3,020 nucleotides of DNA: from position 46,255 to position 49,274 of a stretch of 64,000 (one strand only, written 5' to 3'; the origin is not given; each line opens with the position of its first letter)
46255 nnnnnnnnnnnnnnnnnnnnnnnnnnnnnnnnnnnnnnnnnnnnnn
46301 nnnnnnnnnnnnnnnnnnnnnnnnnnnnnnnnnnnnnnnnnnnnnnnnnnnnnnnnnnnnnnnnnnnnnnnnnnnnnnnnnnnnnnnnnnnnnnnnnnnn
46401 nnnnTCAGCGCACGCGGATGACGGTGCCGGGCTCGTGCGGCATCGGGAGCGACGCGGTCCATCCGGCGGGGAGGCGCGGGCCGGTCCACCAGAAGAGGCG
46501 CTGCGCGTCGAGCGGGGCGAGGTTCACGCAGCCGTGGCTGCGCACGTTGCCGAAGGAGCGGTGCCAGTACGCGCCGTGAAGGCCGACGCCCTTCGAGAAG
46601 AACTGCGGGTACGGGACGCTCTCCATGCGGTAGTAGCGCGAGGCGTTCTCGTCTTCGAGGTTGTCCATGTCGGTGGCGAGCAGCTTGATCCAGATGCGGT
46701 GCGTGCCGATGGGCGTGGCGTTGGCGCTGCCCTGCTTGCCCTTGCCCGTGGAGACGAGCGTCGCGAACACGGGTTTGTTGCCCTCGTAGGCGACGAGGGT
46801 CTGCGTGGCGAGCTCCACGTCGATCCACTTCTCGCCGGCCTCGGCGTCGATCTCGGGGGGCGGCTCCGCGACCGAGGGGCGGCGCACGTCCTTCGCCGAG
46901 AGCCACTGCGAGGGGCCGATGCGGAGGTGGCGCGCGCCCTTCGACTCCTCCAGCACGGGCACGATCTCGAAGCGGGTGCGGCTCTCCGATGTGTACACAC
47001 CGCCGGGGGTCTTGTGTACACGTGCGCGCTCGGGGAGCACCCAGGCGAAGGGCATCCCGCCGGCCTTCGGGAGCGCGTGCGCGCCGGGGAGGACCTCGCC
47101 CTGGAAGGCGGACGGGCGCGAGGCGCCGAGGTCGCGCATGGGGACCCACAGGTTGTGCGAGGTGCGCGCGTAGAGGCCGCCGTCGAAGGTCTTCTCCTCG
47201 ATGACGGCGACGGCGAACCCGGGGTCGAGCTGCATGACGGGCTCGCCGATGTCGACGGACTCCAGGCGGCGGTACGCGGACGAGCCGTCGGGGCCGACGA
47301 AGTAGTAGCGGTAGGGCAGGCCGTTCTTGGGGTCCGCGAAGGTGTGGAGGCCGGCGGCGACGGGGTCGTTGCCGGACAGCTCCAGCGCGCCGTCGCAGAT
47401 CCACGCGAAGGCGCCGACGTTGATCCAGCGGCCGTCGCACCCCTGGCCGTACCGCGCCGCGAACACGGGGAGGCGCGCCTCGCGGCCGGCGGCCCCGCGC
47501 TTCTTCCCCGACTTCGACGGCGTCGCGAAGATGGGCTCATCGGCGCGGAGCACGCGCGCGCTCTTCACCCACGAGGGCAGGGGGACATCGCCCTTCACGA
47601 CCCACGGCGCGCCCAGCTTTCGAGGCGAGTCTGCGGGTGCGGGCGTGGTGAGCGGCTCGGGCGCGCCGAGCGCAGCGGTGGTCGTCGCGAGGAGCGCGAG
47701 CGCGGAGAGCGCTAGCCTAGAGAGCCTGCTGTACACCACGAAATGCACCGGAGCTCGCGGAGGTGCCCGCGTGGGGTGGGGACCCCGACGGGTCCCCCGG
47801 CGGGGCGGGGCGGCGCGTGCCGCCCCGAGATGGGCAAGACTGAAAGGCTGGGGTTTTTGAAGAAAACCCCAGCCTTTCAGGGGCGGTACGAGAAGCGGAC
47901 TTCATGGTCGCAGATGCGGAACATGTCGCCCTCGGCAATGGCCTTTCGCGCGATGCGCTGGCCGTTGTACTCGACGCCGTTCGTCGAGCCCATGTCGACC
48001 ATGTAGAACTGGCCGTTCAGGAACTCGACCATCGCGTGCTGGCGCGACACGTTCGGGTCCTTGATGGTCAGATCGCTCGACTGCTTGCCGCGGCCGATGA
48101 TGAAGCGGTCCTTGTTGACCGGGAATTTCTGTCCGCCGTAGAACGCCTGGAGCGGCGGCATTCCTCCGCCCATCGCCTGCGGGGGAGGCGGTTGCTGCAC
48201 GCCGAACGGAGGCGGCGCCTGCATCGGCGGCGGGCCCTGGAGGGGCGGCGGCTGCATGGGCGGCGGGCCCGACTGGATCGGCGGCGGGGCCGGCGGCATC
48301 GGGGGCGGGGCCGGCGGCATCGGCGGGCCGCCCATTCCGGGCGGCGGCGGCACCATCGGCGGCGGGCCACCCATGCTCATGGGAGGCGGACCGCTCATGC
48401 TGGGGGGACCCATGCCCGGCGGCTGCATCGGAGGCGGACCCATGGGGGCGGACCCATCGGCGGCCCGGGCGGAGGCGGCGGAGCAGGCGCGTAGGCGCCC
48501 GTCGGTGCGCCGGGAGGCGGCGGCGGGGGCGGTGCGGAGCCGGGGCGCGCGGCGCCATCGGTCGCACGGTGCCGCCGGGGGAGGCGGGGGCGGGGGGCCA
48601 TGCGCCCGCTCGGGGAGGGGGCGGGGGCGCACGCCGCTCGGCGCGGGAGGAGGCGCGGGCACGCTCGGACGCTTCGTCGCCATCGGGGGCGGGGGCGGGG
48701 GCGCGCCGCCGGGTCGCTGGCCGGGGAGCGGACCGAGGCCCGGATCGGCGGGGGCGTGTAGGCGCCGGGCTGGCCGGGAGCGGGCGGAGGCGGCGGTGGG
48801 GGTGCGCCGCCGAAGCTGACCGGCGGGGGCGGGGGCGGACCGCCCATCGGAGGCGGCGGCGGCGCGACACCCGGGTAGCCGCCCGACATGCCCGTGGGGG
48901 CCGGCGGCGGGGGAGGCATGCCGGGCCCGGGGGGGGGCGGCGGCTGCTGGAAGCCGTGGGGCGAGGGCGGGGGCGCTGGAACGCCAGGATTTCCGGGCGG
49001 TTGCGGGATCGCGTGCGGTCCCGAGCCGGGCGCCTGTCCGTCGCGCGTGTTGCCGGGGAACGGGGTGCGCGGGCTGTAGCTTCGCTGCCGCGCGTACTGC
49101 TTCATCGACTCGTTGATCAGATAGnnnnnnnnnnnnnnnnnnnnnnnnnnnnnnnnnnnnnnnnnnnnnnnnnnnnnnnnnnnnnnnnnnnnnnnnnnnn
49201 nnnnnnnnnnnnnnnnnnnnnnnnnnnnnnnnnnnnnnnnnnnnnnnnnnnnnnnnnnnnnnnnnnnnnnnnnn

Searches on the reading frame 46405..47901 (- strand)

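Call 33: search_protein_families(library=pfam, max_evalue=0.001, proteins=[window:46405-47901:-])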
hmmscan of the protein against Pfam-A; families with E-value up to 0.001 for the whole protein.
window:46405-47901:- (498 aa): 1 family
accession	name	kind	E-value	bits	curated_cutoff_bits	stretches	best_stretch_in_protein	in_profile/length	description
PF03734.19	YkuD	-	3.8e-19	70.1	23.4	1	358-474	2-139/146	L,D-transpeptidase catalytic domain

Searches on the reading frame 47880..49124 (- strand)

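Call 78: search_protein_families(library=pfam, max_evalue=0.01, proteins=[window:47880-49124:-])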
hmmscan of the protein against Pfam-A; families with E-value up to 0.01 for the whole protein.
window:47880-49124:- (415 aa): 2 families
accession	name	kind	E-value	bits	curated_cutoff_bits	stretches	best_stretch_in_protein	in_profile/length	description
PF00498.31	FHA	-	3.5e-15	56.6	20.7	1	342-404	2-66/67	FHA domain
PF16697.10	Yop-YscD_cpl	-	3.3e-12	46.9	33.2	1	331-406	9-85/94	Inner membrane component of T3SS, cytoplasmic domain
